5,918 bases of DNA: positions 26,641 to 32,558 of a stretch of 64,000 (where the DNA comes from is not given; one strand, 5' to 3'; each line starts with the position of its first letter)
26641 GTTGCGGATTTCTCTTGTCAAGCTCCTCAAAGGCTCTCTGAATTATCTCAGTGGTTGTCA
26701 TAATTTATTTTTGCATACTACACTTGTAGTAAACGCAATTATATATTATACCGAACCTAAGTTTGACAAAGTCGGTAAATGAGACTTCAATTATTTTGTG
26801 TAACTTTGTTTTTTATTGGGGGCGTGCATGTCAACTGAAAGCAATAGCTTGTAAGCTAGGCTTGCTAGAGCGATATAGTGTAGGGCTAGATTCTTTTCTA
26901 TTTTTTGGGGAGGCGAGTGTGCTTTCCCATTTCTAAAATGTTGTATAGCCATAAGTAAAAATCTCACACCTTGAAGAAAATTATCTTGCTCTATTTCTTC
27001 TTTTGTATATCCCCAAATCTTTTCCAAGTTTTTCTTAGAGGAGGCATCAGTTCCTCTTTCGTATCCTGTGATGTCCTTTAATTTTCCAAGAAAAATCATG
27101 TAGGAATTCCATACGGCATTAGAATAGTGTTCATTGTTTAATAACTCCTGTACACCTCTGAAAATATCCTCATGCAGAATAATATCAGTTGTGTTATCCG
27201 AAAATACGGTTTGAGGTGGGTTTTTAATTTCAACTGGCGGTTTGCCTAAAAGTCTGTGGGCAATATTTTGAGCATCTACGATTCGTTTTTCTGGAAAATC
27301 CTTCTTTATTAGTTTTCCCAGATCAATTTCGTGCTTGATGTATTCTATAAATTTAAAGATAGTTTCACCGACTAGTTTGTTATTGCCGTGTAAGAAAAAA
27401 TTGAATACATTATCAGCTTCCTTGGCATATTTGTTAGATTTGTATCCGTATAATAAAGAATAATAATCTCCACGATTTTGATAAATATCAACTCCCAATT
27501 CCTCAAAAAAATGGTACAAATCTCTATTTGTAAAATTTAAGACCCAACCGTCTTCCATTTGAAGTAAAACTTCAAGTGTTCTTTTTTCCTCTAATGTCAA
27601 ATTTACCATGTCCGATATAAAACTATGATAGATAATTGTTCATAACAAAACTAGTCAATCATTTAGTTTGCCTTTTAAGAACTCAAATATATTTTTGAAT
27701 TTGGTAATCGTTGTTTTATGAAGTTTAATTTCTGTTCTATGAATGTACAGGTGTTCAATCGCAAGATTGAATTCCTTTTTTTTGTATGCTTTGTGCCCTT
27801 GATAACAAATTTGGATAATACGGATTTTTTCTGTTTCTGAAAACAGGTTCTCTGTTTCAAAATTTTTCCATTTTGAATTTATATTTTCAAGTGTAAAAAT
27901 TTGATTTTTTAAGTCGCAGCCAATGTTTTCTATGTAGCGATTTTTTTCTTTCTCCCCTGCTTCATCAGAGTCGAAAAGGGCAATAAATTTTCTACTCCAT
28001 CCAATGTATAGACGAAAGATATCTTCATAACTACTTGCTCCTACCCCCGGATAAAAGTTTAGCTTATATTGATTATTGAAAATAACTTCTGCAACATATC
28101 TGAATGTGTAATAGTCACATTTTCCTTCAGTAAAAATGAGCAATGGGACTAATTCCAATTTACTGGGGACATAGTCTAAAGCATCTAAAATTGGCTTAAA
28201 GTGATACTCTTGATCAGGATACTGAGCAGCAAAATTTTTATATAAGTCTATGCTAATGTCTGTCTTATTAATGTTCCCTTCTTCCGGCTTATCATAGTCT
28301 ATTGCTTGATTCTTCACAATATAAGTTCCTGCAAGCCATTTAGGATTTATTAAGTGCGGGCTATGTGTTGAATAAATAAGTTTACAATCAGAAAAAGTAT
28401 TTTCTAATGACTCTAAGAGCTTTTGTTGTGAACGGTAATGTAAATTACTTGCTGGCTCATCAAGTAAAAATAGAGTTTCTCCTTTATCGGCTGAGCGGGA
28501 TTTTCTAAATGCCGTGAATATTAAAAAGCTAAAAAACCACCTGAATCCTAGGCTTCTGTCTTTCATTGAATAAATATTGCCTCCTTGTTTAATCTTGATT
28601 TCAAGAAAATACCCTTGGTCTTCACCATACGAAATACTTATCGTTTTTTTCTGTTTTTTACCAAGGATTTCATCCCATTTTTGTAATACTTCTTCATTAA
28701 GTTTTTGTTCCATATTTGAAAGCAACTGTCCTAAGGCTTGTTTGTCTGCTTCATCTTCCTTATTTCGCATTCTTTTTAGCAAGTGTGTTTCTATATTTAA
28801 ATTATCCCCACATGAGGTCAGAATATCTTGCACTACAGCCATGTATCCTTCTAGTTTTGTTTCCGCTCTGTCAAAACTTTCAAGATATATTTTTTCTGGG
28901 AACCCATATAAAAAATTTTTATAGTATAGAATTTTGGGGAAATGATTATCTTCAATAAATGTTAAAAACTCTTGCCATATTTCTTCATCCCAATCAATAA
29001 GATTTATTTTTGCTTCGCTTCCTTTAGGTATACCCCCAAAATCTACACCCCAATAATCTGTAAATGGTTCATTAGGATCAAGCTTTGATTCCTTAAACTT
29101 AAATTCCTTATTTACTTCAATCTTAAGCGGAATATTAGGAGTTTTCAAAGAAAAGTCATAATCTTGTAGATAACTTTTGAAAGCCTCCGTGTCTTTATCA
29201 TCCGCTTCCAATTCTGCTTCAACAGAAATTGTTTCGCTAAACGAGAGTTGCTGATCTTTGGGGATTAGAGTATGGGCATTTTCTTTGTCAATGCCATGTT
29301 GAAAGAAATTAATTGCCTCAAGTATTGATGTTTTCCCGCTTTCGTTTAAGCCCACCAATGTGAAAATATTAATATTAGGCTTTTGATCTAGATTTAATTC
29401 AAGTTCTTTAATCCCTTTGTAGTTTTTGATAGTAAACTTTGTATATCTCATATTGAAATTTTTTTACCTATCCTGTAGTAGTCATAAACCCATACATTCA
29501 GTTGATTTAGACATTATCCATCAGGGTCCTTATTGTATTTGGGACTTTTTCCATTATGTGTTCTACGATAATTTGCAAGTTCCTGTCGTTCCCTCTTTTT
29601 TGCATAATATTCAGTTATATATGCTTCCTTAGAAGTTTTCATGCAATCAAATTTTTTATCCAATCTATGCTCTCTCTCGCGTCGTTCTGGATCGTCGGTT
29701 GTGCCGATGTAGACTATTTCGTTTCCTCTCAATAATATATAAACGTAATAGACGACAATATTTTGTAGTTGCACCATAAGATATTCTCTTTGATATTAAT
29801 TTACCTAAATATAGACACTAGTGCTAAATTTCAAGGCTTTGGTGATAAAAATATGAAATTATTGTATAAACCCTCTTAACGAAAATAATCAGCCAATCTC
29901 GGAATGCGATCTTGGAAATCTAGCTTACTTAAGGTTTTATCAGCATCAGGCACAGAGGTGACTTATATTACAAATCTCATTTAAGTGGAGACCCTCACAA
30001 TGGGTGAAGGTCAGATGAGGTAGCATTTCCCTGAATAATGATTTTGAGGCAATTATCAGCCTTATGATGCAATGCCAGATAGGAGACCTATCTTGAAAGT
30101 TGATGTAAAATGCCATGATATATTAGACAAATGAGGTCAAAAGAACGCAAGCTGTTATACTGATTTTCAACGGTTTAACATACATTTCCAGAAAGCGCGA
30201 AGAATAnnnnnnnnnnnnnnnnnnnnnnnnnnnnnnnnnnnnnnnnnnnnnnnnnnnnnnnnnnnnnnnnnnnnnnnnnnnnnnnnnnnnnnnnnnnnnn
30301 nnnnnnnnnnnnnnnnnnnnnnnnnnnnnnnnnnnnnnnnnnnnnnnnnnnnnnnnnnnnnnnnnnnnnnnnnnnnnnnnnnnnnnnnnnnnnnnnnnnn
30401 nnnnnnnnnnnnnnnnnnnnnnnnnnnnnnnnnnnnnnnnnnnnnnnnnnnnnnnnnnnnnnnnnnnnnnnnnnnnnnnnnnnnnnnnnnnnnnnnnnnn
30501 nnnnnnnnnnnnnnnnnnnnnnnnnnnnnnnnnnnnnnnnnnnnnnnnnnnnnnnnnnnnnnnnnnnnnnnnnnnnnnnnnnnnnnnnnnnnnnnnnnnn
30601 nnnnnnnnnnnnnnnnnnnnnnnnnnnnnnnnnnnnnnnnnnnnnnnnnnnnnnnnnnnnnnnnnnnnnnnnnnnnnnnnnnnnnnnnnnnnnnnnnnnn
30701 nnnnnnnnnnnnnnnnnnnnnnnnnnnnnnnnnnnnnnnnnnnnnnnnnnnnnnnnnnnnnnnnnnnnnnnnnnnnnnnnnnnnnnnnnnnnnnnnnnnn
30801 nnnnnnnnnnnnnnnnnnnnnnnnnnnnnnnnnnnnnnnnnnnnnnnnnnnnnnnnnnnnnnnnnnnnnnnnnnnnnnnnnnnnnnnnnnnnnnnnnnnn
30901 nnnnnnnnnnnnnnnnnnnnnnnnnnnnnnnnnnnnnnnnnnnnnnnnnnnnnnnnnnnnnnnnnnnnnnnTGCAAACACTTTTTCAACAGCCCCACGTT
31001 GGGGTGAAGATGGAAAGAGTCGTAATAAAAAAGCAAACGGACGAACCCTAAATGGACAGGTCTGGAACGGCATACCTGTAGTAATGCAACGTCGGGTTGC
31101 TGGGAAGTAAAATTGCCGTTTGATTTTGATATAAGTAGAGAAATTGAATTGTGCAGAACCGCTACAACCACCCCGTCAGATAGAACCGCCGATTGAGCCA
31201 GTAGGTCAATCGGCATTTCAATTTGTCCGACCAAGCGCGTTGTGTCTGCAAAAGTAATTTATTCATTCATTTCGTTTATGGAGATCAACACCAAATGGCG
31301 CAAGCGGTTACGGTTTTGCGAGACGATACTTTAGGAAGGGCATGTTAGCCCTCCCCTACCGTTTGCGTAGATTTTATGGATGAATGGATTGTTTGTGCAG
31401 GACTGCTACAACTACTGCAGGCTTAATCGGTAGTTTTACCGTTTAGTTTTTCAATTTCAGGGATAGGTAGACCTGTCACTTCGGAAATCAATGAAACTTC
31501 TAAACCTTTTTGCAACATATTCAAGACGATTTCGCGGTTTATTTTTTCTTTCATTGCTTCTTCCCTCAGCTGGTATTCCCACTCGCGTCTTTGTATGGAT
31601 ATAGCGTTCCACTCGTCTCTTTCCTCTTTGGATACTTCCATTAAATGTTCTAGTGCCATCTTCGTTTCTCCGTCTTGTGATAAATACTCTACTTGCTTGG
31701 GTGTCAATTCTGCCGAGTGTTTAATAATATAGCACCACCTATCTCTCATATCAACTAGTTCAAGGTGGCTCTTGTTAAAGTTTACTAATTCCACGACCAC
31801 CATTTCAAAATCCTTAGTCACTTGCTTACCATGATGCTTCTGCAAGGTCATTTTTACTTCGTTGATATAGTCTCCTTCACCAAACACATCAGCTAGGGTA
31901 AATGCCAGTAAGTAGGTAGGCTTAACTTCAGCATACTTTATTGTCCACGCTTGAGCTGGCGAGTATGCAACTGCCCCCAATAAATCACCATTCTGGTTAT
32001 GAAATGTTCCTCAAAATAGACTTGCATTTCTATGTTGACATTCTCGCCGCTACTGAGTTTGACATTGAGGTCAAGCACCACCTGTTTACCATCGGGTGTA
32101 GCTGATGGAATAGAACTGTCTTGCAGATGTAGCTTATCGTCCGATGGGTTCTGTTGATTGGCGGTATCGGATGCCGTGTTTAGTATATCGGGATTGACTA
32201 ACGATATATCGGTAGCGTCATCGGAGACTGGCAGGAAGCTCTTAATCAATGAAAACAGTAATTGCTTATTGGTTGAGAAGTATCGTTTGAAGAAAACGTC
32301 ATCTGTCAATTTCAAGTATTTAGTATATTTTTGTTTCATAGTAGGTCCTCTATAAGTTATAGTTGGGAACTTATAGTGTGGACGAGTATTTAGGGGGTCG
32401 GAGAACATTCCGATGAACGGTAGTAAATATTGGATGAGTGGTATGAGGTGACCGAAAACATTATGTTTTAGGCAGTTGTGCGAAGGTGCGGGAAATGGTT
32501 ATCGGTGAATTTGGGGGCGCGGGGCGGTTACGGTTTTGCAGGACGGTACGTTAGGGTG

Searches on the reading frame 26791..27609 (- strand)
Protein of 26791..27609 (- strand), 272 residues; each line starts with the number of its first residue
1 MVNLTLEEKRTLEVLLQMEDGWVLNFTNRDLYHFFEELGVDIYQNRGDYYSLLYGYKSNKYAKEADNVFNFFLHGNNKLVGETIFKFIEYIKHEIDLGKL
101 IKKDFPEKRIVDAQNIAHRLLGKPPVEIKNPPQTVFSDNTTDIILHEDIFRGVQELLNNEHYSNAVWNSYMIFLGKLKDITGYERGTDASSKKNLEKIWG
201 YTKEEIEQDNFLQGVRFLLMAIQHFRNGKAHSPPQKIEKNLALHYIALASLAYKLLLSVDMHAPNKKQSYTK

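Call 3: search_protein_families(library=pfam, proteins=[window:26791-27609:-], max_evalue=0.01)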
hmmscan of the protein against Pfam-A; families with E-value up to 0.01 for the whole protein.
window:26791-27609:- (272 aa): 1 family
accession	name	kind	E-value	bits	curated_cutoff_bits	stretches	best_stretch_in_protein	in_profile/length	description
PF09509.15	Hypoth_Ymh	-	3.1e-10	40.4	25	1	145-255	3-118/119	Protein of unknown function (Hypoth_ymh)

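Call 4: search_protein_families(library=padloc, proteins=[window:26791-27609:-], max_evalue=0.01)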
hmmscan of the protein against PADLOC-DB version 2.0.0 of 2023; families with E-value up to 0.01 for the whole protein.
window:26791-27609:- (272 aa): 0 families

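Call 6: search_protein_families(library=ncbifam, proteins=[window:26791-27609:-], max_evalue=0.01)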
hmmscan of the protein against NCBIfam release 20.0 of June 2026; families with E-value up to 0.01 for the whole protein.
window:26791-27609:- (272 aa): 1 family
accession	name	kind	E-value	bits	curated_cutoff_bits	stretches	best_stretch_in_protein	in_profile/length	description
TIGR02391.1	hypoth_ymh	hypoth_equivalog_domain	7.4e-18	64.8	39.45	1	145-260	1-124/125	TIGR02391 family protein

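Call 44: search_protein_families(library=padloc, proteins=[window:26791-27609:-], max_evalue=0.001)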
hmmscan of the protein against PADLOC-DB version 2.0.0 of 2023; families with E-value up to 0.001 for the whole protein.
window:26791-27609:- (272 aa): 0 families

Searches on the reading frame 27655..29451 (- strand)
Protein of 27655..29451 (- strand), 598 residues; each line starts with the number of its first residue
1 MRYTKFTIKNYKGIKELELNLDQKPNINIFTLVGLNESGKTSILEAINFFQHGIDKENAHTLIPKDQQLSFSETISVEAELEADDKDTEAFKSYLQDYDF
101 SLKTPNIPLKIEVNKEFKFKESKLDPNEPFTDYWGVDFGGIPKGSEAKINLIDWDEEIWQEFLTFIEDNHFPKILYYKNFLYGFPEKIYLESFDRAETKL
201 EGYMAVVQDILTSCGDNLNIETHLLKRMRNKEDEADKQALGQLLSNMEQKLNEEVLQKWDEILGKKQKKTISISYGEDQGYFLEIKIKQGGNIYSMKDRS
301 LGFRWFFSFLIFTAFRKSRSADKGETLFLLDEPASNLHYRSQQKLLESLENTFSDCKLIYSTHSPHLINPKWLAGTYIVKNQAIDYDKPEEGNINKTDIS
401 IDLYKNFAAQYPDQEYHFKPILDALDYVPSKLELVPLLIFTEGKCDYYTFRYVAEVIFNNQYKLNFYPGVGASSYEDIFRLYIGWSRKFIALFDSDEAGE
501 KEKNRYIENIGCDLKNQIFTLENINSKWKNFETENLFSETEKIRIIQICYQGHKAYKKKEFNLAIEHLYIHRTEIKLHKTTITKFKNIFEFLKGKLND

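Call 12: search_protein_families(library=pfam, proteins=[window:27655-29451:-], max_evalue=0.01)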
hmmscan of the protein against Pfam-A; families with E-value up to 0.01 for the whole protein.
window:27655-29451:- (598 aa): 5 families
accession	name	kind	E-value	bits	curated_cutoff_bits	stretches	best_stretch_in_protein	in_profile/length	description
PF13175.12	AAA_15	-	6.6e-24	85.7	32.1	1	1-368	1-374/374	AAA ATPase domain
PF13304.12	AAA_21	-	3.4e-15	57.3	27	1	30-369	2-304/304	AAA domain, putative AbiEii toxin, Type IV TA system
PF02463.25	SMC_N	-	1.1e-08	35.2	40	1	5-87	4-89/220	RecF/RecN/SMC N terminal domain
PF13514.12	AAA_27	-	3.9e-07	30.3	22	1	1-77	1-76/206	AAA domain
PF13476.12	AAA_23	-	0.0044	18.1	27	1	6-224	2-155/201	AAA domain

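Call 44: search_protein_families(library=padloc, proteins=[window:27655-29451:-], max_evalue=0.001)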
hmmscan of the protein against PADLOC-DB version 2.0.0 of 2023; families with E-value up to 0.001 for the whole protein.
window:27655-29451:- (598 aa): 89 families (the best 25 are shown)
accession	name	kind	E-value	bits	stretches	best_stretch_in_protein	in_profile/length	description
PDLC02979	AriA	-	1e-26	92.7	1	1-368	1-373/373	-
PDLC00271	PtuA1|PtuA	-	1.3e-18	65.8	2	323-390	277-343/421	AAA ATPase domain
PDLC02980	AriA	-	6.6e-18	63.7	1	30-369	2-304/304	-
PDLC02335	AbiLi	-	3.4e-17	60.5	1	5-378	52-243/326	AbiLi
PDLC02358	Old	-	7.3e-17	59.4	2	2-103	3-101/578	Old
PDLC03878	NsnB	-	1.1e-15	56.3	1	4-370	3-283/345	-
PDLC00284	PtuA1|PtuA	-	5.4e-15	53.2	2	324-369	391-436/545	AAA ATPase domain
PDLC02913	ATPase_I-A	-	5.6e-15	53.4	2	206-368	250-407/508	-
PDLC00278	PtuA1|PtuA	-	8.8e-15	52.9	1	1-369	1-332/436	AAA ATPase domain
PDLC00298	PtuA1|PtuA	-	8.9e-15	52.7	2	1-48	1-44/423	AAA ATPase domain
PDLC00067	GajA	-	1.2e-14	51.8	2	286-367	259-345/604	AAA ATPase domain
PDLC00289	PtuA1|PtuA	-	1.8e-14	51.6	2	1-104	1-103/404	AAA ATPase domain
PDLC04164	AriA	-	3.7e-14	50.9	1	189-372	75-240/253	-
PDLC00305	PtuA1|PtuA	-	1e-13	49.4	2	320-369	240-289/392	AAA ATPase domain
PDLC00299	PtuA1|PtuA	-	2.2e-13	48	2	4-60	56-112/535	AAA ATPase domain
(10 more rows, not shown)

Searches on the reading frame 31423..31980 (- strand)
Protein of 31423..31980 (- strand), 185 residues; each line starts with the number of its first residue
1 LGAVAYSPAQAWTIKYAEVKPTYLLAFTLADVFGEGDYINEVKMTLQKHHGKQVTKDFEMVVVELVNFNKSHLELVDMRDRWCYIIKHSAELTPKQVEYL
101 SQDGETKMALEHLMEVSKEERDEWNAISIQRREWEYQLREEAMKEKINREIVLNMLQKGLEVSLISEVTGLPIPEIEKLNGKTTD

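Call 12: search_protein_families(library=pfam, proteins=[window:31423-31980:-], max_evalue=0.01)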
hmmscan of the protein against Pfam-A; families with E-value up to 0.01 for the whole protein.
window:31423-31980:- (185 aa): 1 family
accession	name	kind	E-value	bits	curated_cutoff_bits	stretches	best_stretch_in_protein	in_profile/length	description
PF12784.13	PDDEXK_2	-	1.2e-07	32.2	27.4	1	15-134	102-222/229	PD-(D/E)XK nuclease family transposase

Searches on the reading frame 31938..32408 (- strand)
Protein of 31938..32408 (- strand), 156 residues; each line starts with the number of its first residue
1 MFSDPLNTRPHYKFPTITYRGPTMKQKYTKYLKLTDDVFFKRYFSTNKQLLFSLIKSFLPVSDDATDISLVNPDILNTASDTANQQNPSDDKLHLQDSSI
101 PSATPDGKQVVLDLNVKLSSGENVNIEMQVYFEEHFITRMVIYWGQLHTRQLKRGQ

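Call 12: search_protein_families(library=pfam, proteins=[window:31938-32408:-], max_evalue=0.01)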
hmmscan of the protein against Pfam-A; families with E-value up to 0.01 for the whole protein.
window:31938-32408:- (156 aa): 1 family
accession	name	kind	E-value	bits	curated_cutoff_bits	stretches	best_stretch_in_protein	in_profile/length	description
PF12784.13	PDDEXK_2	-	5e-16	59.6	27.4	1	92-156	37-101/229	PD-(D/E)XK nuclease family transposase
